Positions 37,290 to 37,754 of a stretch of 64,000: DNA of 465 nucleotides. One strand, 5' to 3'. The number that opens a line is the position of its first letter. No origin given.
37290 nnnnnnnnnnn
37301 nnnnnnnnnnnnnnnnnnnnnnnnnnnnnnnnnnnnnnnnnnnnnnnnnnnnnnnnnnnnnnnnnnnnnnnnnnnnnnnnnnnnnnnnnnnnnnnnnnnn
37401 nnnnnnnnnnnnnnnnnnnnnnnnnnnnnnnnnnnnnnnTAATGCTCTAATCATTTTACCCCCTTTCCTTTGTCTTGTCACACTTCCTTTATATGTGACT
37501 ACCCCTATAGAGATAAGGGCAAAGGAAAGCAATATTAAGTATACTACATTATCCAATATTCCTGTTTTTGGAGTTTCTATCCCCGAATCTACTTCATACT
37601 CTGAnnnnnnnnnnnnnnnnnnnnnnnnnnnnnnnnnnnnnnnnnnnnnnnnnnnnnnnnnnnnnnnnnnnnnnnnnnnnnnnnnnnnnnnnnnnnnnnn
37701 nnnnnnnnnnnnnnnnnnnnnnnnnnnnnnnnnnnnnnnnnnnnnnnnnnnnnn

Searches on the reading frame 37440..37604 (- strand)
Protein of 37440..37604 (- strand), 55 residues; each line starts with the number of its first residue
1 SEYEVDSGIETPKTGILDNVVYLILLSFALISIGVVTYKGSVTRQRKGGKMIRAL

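Call 38: search_protein_representatives(alignment_id=A2)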
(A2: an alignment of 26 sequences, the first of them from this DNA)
Query: 26 sequences, 51 profile positions. Proteins with E-value up to 0.001 (for the whole library): 14; up to 1e-10: 2; up to 1e-30: 0. The best 14 are listed.
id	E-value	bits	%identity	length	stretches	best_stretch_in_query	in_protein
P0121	2.2e-15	72.3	-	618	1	1-51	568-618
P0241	5.8e-12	61.4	-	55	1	8-51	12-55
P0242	3.9e-09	52.3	-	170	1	2-51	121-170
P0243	1.6e-08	50.4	-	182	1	2-44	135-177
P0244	2.7e-07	46.5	-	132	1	2-51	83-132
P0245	5.9e-07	45.4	-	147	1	4-51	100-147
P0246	7.0e-07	45.1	-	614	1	1-51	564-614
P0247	2.4e-06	43.4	-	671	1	4-51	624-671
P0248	7.7e-06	41.8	-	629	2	3-51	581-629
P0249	8.1e-06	41.7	-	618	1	3-51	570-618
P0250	4.3e-05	39.4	-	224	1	4-37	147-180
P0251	1.0e-04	38.2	-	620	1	5-49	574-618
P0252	5.3e-04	35.9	-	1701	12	9-27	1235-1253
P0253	9.4e-04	35.1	-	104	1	5-35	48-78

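Call 40: list_cluster_members(proteins=[P0250, P0253, P0243, P0247, P0001, P0121])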
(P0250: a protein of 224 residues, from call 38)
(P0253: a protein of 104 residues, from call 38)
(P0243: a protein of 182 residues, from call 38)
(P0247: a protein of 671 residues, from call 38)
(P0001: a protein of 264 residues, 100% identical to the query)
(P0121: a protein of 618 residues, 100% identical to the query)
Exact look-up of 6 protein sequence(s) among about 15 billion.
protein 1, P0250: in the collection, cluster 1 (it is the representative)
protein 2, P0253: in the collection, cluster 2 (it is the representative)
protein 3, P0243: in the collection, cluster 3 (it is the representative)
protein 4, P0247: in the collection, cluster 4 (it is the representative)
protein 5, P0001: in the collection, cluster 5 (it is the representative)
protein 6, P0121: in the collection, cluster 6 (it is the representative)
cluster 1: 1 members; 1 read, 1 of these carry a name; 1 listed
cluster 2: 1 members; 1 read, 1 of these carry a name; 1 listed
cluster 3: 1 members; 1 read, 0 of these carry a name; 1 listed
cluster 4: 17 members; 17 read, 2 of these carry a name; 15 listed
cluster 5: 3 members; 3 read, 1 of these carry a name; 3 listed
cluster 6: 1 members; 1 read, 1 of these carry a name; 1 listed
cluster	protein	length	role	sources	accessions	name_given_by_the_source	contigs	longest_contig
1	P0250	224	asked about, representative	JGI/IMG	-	hypothetical protein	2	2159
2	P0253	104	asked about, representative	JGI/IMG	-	hypothetical protein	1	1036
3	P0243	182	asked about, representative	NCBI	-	-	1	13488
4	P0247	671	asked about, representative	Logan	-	-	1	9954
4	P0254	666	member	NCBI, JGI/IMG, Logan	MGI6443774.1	MAG: fibronectin type III domain-containing protein [Candidatus Dojkabacteria bacterium] | chitodextrinase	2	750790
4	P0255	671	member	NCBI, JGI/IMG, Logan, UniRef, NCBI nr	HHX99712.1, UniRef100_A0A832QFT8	TPA: hypothetical protein GX533_03520 [Candidatus Dojkabacteria bacterium] | Fibronectin type-III domain-containing protein n=1 Tax=Candidatus Dojkabacteria bacterium ... | hypothetical protein [Candidatus Dojkabacteria bacterium]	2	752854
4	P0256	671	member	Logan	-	-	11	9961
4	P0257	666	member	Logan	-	-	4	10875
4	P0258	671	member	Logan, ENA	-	-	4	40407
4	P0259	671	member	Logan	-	-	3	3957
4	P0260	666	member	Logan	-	-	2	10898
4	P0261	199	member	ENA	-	-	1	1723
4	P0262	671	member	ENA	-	-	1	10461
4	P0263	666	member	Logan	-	-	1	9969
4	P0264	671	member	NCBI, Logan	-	-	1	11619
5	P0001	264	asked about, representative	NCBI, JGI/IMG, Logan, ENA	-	sortase A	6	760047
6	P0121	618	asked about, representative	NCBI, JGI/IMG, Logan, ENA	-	hypothetical protein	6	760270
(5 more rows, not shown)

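Call 47: search_protein_families(library=ncbifam, proteins=[window:37440-37604:-], max_evalue=10)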
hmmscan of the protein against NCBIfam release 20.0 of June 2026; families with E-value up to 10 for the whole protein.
seq(55 aa): 0 families

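Call 48: search_protein_families(library=pfam, proteins=[window:37440-37604:-], max_evalue=10)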
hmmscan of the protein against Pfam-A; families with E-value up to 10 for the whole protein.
seq(55 aa): 0 families
